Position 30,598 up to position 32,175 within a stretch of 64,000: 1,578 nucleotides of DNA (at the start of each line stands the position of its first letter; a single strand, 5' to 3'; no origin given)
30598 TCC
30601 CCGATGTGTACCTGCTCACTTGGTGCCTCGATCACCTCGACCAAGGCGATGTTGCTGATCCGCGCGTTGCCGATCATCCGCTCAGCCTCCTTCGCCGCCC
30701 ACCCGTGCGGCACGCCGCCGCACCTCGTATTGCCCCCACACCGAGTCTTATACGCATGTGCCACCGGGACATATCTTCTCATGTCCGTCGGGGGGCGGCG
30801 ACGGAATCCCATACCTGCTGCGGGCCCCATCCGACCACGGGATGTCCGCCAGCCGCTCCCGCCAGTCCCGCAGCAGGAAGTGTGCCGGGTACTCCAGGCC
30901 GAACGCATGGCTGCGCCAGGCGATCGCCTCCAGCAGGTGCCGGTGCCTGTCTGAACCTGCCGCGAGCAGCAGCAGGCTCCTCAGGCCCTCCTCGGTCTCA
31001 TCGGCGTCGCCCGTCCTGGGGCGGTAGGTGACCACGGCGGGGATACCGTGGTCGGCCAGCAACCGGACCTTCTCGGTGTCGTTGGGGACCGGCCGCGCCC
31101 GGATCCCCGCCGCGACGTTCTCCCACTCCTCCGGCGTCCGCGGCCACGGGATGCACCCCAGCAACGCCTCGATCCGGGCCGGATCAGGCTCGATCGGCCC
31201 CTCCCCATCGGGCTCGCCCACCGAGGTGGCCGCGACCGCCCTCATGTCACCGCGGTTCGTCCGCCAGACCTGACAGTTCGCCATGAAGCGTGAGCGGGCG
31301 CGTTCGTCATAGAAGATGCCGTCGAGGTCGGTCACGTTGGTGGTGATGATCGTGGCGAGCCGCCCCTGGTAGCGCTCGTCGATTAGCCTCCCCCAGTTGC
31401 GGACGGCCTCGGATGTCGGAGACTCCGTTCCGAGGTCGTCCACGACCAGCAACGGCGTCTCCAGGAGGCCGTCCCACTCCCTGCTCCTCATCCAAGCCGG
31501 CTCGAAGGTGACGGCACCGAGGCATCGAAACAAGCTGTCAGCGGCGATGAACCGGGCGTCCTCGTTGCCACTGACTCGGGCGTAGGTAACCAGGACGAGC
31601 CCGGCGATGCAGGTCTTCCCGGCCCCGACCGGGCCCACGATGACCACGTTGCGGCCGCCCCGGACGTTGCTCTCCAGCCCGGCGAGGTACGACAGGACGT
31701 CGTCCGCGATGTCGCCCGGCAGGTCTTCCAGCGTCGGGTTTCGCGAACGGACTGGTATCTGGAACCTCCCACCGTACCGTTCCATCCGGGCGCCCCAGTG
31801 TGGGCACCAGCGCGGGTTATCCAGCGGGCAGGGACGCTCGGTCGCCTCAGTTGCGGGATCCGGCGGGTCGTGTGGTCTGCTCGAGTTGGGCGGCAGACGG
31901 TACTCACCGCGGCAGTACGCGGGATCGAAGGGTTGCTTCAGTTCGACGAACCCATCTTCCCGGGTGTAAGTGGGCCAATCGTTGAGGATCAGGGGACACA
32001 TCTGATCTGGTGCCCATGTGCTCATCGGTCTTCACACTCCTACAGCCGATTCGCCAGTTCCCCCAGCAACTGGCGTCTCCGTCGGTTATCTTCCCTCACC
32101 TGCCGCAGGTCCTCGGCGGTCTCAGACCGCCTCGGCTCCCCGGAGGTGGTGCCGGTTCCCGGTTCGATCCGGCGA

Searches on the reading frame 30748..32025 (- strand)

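Call 48: search_protein_families(library=pfam, proteins=[window:30748-32025:-], max_evalue=0.001)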
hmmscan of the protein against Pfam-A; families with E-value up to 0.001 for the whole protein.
window:30748-32025:- (425 aa): 1 family
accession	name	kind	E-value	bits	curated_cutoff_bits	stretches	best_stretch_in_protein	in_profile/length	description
PF01695.23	IstB_IS21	-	7.7e-09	35.8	24.1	1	112-232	81-195/238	IstB-like ATP binding protein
